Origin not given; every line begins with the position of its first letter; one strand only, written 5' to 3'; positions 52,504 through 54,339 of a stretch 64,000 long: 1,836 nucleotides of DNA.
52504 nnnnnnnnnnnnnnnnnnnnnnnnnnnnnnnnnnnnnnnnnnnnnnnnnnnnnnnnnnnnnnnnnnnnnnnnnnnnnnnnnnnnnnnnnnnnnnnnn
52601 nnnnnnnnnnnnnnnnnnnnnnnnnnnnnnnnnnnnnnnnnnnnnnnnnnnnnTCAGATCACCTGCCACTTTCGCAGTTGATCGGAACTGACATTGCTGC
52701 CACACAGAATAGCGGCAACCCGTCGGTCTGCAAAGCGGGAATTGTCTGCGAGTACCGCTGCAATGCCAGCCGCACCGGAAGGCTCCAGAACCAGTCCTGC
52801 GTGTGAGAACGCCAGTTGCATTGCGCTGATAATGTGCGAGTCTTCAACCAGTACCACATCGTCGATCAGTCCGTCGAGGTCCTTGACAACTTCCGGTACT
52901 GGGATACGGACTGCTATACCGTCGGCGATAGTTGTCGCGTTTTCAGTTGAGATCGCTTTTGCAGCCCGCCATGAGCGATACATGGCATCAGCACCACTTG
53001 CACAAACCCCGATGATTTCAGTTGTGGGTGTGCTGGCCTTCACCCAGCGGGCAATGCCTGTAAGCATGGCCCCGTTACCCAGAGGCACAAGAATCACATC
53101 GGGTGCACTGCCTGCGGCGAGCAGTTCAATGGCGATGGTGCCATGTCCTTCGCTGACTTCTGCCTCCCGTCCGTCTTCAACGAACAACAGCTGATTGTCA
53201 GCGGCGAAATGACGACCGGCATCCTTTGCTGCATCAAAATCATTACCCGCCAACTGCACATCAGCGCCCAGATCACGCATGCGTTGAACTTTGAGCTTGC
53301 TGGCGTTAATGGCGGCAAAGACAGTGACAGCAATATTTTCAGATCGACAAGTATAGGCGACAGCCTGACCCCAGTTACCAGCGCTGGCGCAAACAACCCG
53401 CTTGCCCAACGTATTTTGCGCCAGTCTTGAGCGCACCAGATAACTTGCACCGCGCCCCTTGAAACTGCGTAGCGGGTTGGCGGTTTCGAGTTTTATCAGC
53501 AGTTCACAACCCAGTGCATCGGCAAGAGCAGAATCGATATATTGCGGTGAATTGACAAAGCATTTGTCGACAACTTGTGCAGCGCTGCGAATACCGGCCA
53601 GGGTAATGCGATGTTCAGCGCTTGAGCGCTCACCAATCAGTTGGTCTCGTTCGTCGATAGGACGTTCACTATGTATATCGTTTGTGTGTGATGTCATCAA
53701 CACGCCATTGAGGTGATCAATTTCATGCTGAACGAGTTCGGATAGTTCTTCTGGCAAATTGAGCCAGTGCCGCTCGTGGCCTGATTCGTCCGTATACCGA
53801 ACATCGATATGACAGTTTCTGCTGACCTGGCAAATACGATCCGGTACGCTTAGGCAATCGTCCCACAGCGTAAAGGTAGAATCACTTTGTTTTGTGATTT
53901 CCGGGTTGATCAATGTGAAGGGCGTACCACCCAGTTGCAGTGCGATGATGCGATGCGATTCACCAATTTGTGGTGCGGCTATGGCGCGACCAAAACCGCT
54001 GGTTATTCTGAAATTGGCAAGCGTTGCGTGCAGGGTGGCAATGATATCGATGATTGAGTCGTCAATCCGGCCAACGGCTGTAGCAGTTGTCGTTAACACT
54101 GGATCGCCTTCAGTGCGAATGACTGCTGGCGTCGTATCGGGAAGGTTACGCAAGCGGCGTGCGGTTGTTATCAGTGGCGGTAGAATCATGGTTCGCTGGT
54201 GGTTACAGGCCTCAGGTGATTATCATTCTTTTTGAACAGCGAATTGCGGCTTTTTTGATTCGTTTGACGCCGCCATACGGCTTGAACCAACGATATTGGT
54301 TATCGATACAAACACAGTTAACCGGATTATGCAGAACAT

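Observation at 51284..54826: Peptide-deformylase-fold / PLP-dehydratase fusion enzyme in an Lrp-controlled operon with a SAF-domain dehydrogenase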

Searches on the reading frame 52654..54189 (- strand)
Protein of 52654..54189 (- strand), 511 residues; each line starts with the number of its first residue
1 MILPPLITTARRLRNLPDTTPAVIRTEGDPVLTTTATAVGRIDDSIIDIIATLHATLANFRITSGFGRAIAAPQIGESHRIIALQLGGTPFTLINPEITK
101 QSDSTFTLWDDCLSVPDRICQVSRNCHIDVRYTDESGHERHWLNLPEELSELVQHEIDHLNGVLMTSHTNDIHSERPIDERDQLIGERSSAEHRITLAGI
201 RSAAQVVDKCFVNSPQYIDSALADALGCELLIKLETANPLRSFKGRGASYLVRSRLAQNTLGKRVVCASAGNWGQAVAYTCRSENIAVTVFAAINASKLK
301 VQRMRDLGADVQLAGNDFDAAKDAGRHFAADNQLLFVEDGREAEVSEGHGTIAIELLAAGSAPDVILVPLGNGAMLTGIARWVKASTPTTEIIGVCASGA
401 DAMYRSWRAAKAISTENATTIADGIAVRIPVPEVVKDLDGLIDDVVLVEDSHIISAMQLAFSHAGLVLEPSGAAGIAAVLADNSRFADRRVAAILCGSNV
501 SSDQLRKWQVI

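Call 3: search_protein_families(library=pfam, proteins=[window:52654-54189:-], max_evalue=0.01)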
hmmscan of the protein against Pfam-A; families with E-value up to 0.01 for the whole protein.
window:52654-54189:- (511 aa): 2 families
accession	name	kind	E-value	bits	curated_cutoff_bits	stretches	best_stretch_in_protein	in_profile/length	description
PF00291.31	PALP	-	1.1e-70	238.8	35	1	221-497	15-295/295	Pyridoxal-phosphate dependent enzyme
PF01327.26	Pep_deformylase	-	2.8e-32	111.9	22.8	1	24-172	4-153/156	Polypeptide deformylase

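Call 4: search_protein_families(library=ncbifam, proteins=[window:52654-54189:-], max_evalue=0.01)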
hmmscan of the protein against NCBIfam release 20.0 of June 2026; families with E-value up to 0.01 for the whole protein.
window:52654-54189:- (511 aa): 46 families (the best 25 are shown)
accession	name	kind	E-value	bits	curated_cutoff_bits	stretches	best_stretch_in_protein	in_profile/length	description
NF005600.0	PRK07334.1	equivalog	1.2e-61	208.5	496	1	190-503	5-315/408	threonine ammonia-lyase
TIGR01127.1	ilvA_1Cterm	equivalog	1.5e-59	201.9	378.75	1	220-506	7-292/380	threonine ammonia-lyase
NF004771.0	PRK06110.1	equivalog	2.1e-58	197.9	317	1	195-508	3-315/323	threonine dehydratase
NF006390.0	PRK08639.1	equivalog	9.3e-58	196.1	421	1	192-501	4-316/418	threonine ammonia-lyase IlvA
NF005292.0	PRK06815.1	equivalog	6.8e-57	192.9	371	1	199-507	7-315/320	threonine/serine dehydratase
TIGR02079.1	THD1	equivalog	1.5e-54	185.4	440.55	1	200-501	3-308/410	threonine ammonia-lyase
NF006674.0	PRK09224.1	subfamily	9.4e-53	179.6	577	1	216-506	28-320/508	threonine ammonia-lyase IlvA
NF005680.0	PRK07476.1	equivalog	1.1e-52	179.1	413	1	194-507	4-318/326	hydroxyectoine utilization dehydratase EutB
TIGR01124.1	ilvA_2Cterm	equivalog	6.8e-50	170.1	411.3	1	212-506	16-312/499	threonine ammonia-lyase, biosynthetic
TIGR02991.1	ectoine_eutB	equivalog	8.3e-47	159.7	413.35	1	195-504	1-310/317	hydroxyectoine utilization dehydratase EutB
NF006389.0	PRK08638.1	equivalog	2.8e-46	158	453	1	192-502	6-317/333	bifunctional threonine ammonia-lyase/L-serine ammonia-lyase TdcB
NF045641.2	BHydaspDhtseBhcB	equivalog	1.2e-42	146.1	550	1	200-505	7-310/312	beta-hydroxyaspartate dehydratase BhcB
NF009130.0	PRK12483.1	subfamily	2.4e-42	145.2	801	1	212-506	36-332/521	threonine ammonia-lyase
NF006094.0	PRK08246.1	subfamily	5.6e-42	144.2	331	1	196-505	6-309/310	serine/threonine dehydratase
NF005454.0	PRK07048.1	equivalog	8.9e-42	143.4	452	1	193-504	5-315/324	threo-3-hydroxy-L-aspartate ammonia-lyase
NF001159.1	PRK00150.1-3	subfamily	7.8e-27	93.8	125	1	23-174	4-155/167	peptide deformylase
TIGR00079.1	pept_deformyl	equivalog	1.4e-25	89.7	103.95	1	25-175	6-153/161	peptide deformylase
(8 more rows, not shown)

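Call 5: find_homologous_proteins(query=window:52654-54189:-, max_evalue=1e-10)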
Query window:52654-54189:- (511 aa): 4898 proteins with E <= 1e-10 among 8000 candidates; the best 120 are listed.
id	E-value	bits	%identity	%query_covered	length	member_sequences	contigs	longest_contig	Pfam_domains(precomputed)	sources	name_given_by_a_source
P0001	0.0e+0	1130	100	100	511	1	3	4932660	PF01327.27,PF00291.32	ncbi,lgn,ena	ncbi:MAG: pyridoxal-phosphate dependent enzyme [Granulosicoccus sp.]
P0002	0.0e+0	1022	89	100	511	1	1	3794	PF01327.27,PF00291.32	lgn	-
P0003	1.5e-290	982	87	100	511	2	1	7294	PF01327.27,PF00291.32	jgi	-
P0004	2.3e-221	754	68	100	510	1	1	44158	PF01327.27,PF00291.32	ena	-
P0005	8.0e-171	587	55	95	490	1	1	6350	PF01327.27,PF00291.32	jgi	jgi:peptide deformylase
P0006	6.7e-170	584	55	95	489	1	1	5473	PF01327.27,PF00291.32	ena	-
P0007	1.5e-169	583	55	96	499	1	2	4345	PF01327.27,PF00291.32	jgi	jgi:threonine dehydratase/peptide deformylase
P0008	6.9e-169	581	56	95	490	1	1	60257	PF01327.27,PF00291.32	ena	-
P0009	1.2e-168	580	57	93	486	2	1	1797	PF01327.27,PF00291.32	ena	-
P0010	2.4e-168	579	54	95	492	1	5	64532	PF01327.27,PF00291.32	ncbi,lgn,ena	-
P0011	2.4e-167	576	54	95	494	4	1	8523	PF01327.27,PF00291.32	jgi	jgi:peptide deformylase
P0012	2.6e-167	575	55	95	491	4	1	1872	PF01327.27,PF00291.32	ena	-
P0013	1.2e-165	570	53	95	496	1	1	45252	PF01327.27,PF00291.32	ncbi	-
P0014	1.2e-165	570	53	95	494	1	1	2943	PF01327.27,PF00291.32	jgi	jgi:peptide deformylase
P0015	2.4e-165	569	53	96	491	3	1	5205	PF01327.27,PF00291.32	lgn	-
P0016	2.6e-165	569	52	96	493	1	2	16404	PF01327.27,PF00291.32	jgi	jgi:peptide deformylase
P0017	4.1e-165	568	52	96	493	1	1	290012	PF01327.27,PF00291.32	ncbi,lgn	-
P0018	3.4e-164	565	54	95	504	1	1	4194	PF01327.27,PF00291.32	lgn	-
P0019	6.7e-164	564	52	95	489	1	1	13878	PF01327.27,PF00291.32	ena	-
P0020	7.1e-164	564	53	95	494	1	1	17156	PF01327.27,PF00291.32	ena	-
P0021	7.7e-164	564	53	95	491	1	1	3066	PF01327.27,PF00291.32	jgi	jgi:peptide deformylase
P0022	7.9e-164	564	54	95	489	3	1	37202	PF01327.27,PF00291.32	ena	-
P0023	1.4e-163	563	53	95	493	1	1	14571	PF01327.27,PF00291.32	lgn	-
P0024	4.3e-163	562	53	95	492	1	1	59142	PF01327.27,PF00291.32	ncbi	-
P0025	4.4e-163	561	52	96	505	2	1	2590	PF01327.27,PF00291.32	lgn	-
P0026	5.5e-163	561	52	95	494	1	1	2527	PF01327.27,PF00291.32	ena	-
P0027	1.1e-162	560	52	96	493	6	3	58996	PF01327.27,PF00291.32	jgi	jgi:peptide deformylase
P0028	1.3e-162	560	51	95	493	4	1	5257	PF01327.27,PF00291.32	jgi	jgi:peptide deformylase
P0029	1.8e-162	559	56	94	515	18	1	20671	PF01327.27,PF00291.32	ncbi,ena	-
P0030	2.9e-162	559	55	89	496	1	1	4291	PF01327.27,PF00291.32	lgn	-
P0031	5.2e-162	558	52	95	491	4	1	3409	PF01327.27,PF00291.32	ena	-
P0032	5.3e-162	558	51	96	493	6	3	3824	PF01327.27,PF00291.32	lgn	-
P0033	5.4e-162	558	52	95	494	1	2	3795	PF01327.27,PF00291.32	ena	-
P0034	8.8e-162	557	55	95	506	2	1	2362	PF01327.27,PF00291.32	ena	-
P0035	1.3e-161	557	51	96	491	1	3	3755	PF01327.27,PF00291.32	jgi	jgi:peptide deformylase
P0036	1.3e-161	557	51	95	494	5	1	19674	PF01327.27,PF00291.32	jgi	jgi:peptide deformylase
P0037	1.5e-161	556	52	96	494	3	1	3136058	PF01327.27,PF00291.32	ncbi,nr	ncbi:pyridoxal-phosphate dependent enzyme [Deinococcus cavernae]|nr:pyridoxal-phosphate dependent en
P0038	1.5e-161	556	52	95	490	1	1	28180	PF01327.27,PF00291.32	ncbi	-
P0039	2.3e-161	556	53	94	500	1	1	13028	PF01327.27,PF00291.32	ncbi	-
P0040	2.6e-161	556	53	95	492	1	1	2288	PF01327.27,PF00291.32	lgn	-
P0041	3.0e-161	555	56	94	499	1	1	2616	PF01327.27,PF00291.32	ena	-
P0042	3.0e-161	555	51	95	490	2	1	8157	PF01327.27,PF00291.32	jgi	jgi:peptide deformylase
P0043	3.9e-161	555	52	95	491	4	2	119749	PF01327.27,PF00291.32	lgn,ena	-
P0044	6.1e-161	554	51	96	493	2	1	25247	PF01327.27,PF00291.32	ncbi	-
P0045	8.2e-161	554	54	88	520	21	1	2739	PF01327.27,PF00291.32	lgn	-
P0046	8.5e-161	554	53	95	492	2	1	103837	PF01327.27,PF00291.32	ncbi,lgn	-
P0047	1.4e-160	553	54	95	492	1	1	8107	PF01327.27,PF00291.32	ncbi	ncbi:MAG: pyridoxal-phosphate dependent enzyme [Gammaproteobacteria bacterium]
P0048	1.5e-160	553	54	95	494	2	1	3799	PF01327.27,PF00291.32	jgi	jgi:peptide deformylase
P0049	1.5e-160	553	53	95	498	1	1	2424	PF01327.27,PF00291.32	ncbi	-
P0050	2.3e-160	553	54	94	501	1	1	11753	PF01327.27,PF00291.32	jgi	jgi:peptide deformylase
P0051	3.3e-160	552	52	95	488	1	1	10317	PF01327.27,PF00291.32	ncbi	-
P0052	3.5e-160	552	51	96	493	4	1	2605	PF01327.27,PF00291.32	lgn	-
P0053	3.7e-160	552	51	96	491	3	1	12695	PF01327.27,PF00291.32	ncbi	-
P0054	4.1e-160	552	51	96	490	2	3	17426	PF01327.27,PF00291.32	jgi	jgi:peptide deformylase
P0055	4.1e-160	552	51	96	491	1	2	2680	PF01327.27,PF00291.32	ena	-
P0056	6.1e-160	551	53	96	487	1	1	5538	PF01327.27,PF00291.32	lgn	-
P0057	8.2e-160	551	53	94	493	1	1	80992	PF01327.27,PF00291.32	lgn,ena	-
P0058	9.7e-160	550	54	95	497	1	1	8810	PF01327.27,PF00291.32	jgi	jgi:peptide deformylase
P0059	1.1e-159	550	54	95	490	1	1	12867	PF01327.27,PF00291.32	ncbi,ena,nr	ncbi:MAG: pyridoxal-phosphate dependent enzyme [Holophagales bacterium]|nr:pyridoxal-phosphate depen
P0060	1.1e-159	550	51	96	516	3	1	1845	PF01327.27,PF00291.32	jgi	jgi:peptide deformylase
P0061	1.2e-159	550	52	96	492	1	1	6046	PF01327.27,PF00291.32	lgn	-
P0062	1.7e-159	550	55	95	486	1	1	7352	PF01327.27,PF00291.32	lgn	-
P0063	2.5e-159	549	52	95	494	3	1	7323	PF01327.27,PF00291.32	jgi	jgi:threonine dehydratase/peptide deformylase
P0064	3.7e-159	549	53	94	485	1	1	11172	PF01327.27,PF00291.32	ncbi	-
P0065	3.7e-159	549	53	94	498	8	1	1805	PF01327.27,PF00291.32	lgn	-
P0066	9.6e-159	547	51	96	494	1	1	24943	PF01327.27,PF00291.32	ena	-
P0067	1.1e-158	547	52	95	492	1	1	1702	PF01327.27,PF00291.32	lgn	-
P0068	1.6e-158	546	54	95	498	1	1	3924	PF01327.27,PF00291.32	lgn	-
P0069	1.8e-158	546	54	95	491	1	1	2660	PF01327.27,PF00291.32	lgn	-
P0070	2.1e-158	546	52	96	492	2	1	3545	PF01327.27,PF00291.32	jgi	jgi:peptide deformylase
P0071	2.2e-158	546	52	98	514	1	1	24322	PF01327.27,PF00291.32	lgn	-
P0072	2.5e-158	546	53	95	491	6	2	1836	PF01327.27,PF00291.32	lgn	-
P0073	4.2e-158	545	51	96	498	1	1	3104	PF01327.27,PF00291.32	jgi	jgi:peptide deformylase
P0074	4.7e-158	545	53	95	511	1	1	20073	PF01327.27,PF00291.32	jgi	-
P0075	7.1e-158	544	51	95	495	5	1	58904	PF01327.27,PF00291.32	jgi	jgi:threonine dehydratase/peptide deformylase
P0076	8.1e-158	544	52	95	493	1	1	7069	PF01327.27,PF00291.32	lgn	-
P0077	8.6e-158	544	51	97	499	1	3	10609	PF01327.27,PF00291.32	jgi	jgi:peptide deformylase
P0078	1.5e-157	543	54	93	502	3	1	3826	PF01327.27,PF00291.32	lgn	-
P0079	1.6e-157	543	53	94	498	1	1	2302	PF01327.27,PF00291.32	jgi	jgi:peptide deformylase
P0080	1.6e-157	543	52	95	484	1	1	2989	PF01327.27,PF00291.32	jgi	jgi:peptide deformylase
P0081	1.7e-157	543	53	93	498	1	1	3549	PF01327.27,PF00291.32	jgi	jgi:peptide deformylase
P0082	1.8e-157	543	52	94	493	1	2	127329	PF01327.27,PF00291.32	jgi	jgi:peptide deformylase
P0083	1.9e-157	543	52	94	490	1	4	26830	PF01327.27,PF00291.32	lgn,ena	-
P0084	2.0e-157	543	53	90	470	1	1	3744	PF01327.27,PF00291.32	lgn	-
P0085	2.9e-157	542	51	96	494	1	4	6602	PF01327.27,PF00291.32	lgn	-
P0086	3.1e-157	542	51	96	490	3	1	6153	PF01327.27,PF00291.32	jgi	jgi:peptide deformylase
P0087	3.2e-157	542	50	96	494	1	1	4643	PF01327.27,PF00291.32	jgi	jgi:peptide deformylase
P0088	3.2e-157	542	51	96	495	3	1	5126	PF01327.27,PF00291.32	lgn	-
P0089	3.6e-157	542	54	95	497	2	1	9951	PF01327.27,PF00291.32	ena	-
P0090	4.0e-157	542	53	95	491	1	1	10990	PF01327.27,PF00291.32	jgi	jgi:peptide deformylase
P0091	5.8e-157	541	53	94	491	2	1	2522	PF01327.27,PF00291.32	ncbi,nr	ncbi:MAG TPA: pyridoxal-phosphate dependent enzyme [Actinomycetota bacterium]|nr:pyridoxal-phosphate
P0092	6.7e-157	541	52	95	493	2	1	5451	PF01327.27,PF00291.32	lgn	-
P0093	7.3e-157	541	50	95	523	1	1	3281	PF01327.27,PF00291.32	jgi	jgi:threonine dehydratase/peptide deformylase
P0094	8.5e-157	541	52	96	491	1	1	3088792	PF01327.27,PF00291.32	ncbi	ncbi:pyridoxal-phosphate dependent enzyme [Cupriavidus sp. PET2-C1]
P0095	8.5e-157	541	53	96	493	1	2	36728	PF01327.27,PF00291.32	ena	-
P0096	1.4e-156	540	53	95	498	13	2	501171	PF01327.27,PF00291.32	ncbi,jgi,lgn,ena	jgi:threonine dehydratase/peptide deformylase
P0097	1.6e-156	540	54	94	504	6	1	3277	PF01327.27,PF00291.32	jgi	jgi:peptide deformylase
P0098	2.2e-156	539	52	96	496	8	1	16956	PF01327.27,PF00291.32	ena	-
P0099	2.3e-156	539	53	95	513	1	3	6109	PF01327.27,PF00291.32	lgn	-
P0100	2.7e-156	539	53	96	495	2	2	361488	PF01327.27,PF00291.32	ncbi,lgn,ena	-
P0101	2.9e-156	539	55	94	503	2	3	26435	PF01327.27,PF00291.32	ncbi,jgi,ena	jgi:threonine dehydratase/peptide deformylase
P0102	2.9e-156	539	52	95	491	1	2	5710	PF01327.27,PF00291.32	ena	-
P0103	2.9e-156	539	50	96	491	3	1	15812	PF01327.27,PF00291.32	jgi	-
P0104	7.7e-156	538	55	94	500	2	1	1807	PF01327.27,PF00291.32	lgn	-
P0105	1.2e-155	537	51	95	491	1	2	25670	PF01327.27,PF00291.32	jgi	jgi:peptide deformylase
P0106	1.2e-155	537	52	96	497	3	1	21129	PF01327.27,PF00291.32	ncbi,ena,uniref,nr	ncbi:MAG TPA: pyridoxal-phosphate dependent enzyme [Tahibacter sp.]|uniref:pyridoxal-phosphate depen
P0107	2.1e-155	536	53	95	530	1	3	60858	PF01327.27,PF00291.32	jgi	jgi:threonine dehydratase/peptide deformylase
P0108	2.8e-155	536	52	95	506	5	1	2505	PF01327.27,PF00291.32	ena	-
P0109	4.0e-155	535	53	95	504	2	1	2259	PF01327.27,PF00291.32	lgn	-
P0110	5.5e-155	535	53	95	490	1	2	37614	PF01327.27,PF00291.32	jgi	jgi:peptide deformylase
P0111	5.7e-155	535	52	94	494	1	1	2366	PF01327.27,PF00291.32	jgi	-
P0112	6.2e-155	535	53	95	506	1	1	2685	PF01327.27,PF00291.32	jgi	jgi:peptide deformylase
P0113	7.9e-155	534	53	95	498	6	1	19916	PF01327.27,PF00291.32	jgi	jgi:threonine dehydratase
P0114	9.4e-155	534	52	95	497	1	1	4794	PF01327.27,PF00291.32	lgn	-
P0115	1.0e-154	534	51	95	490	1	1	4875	PF01327.27,PF00291.32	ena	-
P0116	1.2e-154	534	52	95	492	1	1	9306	PF01327.27,PF00291.32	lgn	-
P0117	1.4e-154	533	51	96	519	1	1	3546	PF01327.27,PF00291.32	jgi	jgi:peptide deformylase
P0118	1.4e-154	533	51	95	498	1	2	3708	PF01327.27,PF00291.32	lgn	-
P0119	1.9e-154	533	51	95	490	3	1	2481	PF01327.27,PF00291.32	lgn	-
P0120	2.4e-154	533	54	86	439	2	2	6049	PF01327.27,PF00291.32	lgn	-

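Call 8: find_encoding_contigs(protein=P0037, flank=8000, max_places=2)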
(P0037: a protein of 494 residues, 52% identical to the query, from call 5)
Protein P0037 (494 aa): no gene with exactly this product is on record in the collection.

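Call 9: find_encoding_contigs(protein=P0094, flank=8000, max_places=2)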
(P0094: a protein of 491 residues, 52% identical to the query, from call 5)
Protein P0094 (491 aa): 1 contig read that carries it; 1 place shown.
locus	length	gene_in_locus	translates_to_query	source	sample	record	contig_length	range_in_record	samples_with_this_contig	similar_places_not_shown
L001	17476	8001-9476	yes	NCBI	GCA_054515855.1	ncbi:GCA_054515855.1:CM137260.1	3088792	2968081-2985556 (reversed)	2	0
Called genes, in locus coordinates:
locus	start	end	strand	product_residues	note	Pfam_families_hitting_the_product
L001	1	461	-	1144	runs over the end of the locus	PF12773:DZR, PF13240:Zn_Ribbon_1 (weak), PF00211:Guanylate_cyc, PF13191:AAA_16, PF13424:TPR_12 (faint)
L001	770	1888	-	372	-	PF13609:Porin_4, PF00267:Porin_1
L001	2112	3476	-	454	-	PF03972:MmgE_PrpD_N, PF19305:MmgE_PrpD_C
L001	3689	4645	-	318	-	PF03401:TctC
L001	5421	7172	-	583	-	-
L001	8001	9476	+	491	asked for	PF01327:Pep_deformylase, PF00291:PALP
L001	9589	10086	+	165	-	PF12903:DUF3830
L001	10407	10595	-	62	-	PF02371:Transposase_20 (weak)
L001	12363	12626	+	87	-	-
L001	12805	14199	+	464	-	PF00083:Sugar_tr, PF07690:MFS_1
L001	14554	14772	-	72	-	-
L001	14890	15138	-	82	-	-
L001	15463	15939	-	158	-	PF13404:HTH_AsnC-type, PF13412:HTH_24, PF01037:AsnC_trans_reg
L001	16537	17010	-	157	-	PF01047:MarR (weak), PF13404:HTH_AsnC-type, PF13412:HTH_24, PF01037:AsnC_trans_reg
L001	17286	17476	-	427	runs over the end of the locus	PF00291:PALP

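Call 10: find_encoding_contigs(protein=P0096, flank=8000, max_places=2)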
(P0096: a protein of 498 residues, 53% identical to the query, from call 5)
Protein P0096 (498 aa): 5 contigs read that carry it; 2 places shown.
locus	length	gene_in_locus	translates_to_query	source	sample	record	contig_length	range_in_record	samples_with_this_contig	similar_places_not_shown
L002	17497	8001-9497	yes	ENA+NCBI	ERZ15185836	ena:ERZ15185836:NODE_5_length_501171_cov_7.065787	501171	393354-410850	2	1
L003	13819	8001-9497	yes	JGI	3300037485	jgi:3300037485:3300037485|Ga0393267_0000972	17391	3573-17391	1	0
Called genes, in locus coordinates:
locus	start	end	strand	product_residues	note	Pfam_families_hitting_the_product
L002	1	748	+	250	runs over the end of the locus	PF00899:ThiF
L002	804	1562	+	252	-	-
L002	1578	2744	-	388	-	PF00465:Fe-ADH, PF25137:ADH_Fe_C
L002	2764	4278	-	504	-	PF00501:AMP-binding, PF13193:AMP-binding_C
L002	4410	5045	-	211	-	PF00440:TetR_N, PF22276:SlmA-like_C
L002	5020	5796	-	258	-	PF00702:Hydrolase, PF13419:HAD_2 (weak), PF13242:Hydrolase_like (weak)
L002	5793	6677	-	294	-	PF00696:AA_kinase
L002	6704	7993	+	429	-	PF02277:DBI_PRT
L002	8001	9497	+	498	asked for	PF01327:Pep_deformylase, PF00291:PALP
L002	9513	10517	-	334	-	PF00389:2-Hacid_dh, PF02826:2-Hacid_dh_C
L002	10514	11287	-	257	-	PF03328:HpcH_HpaI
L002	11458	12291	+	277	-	PF02654:CobS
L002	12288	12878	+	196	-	PF00300:His_Phos_1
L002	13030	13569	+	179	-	PF13511:DUF4124 (weak)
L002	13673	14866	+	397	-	-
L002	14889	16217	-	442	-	PF00493:MCM (faint), PF01078:Mg_chelatase (faint), PF00004:AAA (weak), PF07728:AAA_5 (faint), PF07724:AAA_2, PF00004:AAA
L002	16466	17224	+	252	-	PF00005:ABC_tran, PF13304:AAA_21 (faint), PF12399:BCA_ABC_TP_C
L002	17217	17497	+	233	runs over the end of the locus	PF00005:ABC_tran, PF02463:SMC_N (faint), PF13304:AAA_21 (faint)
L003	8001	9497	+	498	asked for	PF01327:Pep_deformylase, PF00291:PALP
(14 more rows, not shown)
